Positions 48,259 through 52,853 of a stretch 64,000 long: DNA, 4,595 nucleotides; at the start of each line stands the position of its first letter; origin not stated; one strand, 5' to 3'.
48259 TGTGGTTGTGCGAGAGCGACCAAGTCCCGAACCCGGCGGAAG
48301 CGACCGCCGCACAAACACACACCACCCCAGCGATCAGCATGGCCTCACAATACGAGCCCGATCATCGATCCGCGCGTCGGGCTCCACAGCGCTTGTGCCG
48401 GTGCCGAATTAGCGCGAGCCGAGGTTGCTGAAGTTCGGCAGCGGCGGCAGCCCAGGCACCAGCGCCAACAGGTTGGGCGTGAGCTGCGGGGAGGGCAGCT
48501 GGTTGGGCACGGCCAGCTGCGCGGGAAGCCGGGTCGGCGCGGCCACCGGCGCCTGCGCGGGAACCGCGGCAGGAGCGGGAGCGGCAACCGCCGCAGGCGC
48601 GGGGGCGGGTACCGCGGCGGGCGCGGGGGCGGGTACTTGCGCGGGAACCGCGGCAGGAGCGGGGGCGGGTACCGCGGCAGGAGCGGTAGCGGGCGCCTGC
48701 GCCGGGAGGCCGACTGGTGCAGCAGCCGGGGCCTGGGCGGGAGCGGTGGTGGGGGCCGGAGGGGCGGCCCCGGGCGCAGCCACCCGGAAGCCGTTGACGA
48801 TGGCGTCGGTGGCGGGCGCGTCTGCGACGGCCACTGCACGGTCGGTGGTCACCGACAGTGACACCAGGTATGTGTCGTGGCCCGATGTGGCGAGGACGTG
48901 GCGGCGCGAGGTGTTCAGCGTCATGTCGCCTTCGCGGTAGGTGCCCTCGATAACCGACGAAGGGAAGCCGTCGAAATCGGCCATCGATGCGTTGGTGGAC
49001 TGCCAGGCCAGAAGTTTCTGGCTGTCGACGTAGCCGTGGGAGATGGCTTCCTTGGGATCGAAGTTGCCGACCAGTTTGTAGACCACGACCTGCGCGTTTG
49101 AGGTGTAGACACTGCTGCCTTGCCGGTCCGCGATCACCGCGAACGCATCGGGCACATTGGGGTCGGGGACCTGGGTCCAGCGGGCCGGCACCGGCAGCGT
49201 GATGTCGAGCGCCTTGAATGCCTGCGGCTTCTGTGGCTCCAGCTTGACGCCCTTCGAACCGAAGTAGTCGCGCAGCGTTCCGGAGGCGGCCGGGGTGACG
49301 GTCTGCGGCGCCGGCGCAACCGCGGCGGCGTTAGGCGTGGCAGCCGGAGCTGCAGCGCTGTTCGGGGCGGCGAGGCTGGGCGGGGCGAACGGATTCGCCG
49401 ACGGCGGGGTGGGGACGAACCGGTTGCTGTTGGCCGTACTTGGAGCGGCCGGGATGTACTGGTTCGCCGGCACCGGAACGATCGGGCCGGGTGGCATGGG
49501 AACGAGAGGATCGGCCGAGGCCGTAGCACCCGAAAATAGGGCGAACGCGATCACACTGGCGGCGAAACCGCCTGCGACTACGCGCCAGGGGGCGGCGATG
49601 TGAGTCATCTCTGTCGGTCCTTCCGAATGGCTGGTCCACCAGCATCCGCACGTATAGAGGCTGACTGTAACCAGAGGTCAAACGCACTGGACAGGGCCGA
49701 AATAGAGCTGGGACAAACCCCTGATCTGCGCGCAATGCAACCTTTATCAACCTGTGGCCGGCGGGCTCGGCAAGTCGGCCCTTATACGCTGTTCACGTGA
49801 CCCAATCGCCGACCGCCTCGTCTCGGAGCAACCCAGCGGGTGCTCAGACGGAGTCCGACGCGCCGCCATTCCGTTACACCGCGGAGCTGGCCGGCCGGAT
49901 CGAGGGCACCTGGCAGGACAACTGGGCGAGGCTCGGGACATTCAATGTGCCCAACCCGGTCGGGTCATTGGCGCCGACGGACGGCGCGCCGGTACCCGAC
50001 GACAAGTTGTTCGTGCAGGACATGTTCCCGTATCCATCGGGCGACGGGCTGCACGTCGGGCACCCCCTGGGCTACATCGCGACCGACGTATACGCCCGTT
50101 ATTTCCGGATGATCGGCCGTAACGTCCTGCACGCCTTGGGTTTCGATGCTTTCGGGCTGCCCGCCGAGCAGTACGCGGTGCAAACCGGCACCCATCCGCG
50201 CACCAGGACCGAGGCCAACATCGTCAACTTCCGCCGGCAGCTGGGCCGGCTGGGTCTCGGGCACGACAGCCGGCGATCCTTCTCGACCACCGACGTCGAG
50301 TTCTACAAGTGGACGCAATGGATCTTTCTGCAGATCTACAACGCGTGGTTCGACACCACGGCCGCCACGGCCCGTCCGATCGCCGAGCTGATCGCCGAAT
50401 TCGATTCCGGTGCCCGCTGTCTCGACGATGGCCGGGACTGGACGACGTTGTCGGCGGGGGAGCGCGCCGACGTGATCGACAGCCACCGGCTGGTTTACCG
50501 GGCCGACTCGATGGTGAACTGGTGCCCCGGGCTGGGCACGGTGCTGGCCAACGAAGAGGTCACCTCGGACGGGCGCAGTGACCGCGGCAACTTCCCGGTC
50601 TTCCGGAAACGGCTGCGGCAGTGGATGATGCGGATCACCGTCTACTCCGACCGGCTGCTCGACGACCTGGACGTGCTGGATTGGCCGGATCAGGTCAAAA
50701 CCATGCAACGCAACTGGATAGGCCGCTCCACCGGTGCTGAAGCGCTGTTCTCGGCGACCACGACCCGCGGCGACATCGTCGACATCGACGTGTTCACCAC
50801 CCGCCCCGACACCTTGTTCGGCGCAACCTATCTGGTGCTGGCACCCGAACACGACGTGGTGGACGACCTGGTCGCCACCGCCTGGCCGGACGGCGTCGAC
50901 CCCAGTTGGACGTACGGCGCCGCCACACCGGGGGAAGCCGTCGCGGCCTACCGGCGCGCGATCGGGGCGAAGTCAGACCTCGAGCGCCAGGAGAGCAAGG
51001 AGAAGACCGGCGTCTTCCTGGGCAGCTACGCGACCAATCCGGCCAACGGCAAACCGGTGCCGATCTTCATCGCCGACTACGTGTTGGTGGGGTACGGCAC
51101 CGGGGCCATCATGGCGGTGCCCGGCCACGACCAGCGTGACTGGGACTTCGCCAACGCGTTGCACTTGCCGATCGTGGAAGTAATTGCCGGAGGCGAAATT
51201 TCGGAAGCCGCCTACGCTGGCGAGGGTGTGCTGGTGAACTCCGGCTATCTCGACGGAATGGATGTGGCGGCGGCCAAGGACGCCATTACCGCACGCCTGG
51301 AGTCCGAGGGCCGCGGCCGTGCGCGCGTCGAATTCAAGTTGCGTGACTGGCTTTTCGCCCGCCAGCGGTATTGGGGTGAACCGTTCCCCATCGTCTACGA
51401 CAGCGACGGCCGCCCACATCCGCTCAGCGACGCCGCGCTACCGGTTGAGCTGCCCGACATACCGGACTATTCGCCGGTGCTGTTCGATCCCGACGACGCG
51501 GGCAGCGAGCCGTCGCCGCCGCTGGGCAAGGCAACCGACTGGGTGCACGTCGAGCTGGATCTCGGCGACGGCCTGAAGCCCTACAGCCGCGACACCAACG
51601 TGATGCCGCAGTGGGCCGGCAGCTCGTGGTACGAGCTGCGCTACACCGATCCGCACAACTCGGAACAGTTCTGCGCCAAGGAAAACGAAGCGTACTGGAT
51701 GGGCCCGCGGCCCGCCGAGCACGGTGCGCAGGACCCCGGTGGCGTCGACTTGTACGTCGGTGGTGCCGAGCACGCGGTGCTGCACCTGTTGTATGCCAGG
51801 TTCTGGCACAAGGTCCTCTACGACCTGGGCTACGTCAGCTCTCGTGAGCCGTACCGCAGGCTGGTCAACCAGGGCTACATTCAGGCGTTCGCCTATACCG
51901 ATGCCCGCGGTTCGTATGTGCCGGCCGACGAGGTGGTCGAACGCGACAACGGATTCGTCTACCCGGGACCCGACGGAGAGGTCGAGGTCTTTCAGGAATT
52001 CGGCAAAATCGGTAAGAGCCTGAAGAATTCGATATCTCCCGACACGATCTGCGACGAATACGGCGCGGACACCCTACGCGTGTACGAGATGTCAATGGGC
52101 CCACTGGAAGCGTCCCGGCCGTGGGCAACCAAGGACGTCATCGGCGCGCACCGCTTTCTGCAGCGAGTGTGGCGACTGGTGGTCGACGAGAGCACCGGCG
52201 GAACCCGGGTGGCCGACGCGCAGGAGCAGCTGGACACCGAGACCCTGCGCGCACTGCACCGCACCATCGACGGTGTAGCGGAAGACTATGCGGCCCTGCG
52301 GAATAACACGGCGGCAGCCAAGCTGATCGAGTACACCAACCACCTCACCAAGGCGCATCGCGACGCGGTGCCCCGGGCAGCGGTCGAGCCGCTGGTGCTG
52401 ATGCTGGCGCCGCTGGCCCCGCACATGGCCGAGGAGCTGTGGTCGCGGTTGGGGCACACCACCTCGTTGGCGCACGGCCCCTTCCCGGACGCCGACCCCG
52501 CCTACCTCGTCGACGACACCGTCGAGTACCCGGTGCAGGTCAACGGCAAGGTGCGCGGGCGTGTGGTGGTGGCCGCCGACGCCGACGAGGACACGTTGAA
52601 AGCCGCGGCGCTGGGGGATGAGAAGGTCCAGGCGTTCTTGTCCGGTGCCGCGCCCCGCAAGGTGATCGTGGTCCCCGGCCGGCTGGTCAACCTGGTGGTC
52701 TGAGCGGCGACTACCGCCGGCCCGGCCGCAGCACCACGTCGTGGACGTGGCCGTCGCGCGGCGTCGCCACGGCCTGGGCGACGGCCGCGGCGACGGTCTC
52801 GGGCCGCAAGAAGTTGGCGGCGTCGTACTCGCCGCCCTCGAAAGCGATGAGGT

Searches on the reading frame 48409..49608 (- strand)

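Call 4: search_protein_families(library=pfam, proteins=[window:48409-49608:-], max_evalue=0.01)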
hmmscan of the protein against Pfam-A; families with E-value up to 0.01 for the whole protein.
window:48409-49608:- (399 aa): 1 family
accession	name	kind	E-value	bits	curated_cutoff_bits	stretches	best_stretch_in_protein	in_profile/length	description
PF10738.15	Lpp-LpqN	-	1e-65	220.8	22.4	1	109-277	2-174/174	Probable lipoprotein LpqN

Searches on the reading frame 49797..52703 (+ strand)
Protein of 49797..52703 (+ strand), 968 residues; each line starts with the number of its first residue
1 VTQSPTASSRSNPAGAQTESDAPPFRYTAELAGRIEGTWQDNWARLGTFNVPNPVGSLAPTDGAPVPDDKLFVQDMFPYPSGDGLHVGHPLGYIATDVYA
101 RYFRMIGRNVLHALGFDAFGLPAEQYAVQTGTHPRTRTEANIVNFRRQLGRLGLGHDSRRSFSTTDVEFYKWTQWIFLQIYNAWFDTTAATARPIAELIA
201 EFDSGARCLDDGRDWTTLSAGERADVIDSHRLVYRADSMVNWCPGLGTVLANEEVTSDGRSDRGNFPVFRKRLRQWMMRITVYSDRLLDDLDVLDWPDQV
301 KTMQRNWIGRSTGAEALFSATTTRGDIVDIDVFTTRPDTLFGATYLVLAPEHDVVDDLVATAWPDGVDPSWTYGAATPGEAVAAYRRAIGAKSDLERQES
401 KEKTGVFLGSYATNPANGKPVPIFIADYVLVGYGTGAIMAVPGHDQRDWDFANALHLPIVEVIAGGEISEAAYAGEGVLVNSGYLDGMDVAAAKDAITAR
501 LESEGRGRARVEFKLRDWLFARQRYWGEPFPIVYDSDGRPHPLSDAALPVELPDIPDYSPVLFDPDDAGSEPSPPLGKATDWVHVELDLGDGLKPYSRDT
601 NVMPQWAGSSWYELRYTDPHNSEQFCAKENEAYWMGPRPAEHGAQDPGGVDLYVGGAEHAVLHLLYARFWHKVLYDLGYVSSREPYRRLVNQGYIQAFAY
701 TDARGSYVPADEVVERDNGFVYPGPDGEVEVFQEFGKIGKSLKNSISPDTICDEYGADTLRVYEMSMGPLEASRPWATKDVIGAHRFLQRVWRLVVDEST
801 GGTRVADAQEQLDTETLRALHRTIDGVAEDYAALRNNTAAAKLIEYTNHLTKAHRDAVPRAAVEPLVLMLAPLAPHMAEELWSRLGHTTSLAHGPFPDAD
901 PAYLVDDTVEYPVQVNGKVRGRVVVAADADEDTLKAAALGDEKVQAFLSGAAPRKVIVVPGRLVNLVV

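Call 4: search_protein_families(library=pfam, proteins=[window:49797-52703:+], max_evalue=0.01)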
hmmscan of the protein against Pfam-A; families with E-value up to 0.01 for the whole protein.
window:49797-52703:+ (968 aa): 4 families
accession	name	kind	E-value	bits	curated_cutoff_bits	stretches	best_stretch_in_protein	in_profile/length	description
PF13603.12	tRNA-synt_1_2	-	1.5e-54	184.8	25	1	305-501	1-184/185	Leucyl-tRNA synthetase, editing domain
PF00133.28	tRNA-synt_1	-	4e-21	75.7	22.7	2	74-181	28-151/414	tRNA synthetases class I (I, L, M and V)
PF08264.19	Anticodon_1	-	1.5e-15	57.8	25.1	1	814-932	2-145/148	Anticodon-binding domain of tRNA ligase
PF09334.17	tRNA-synt_1g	-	2.2e-15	56.8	20.1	1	75-182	5-109/391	tRNA synthetases class I (M)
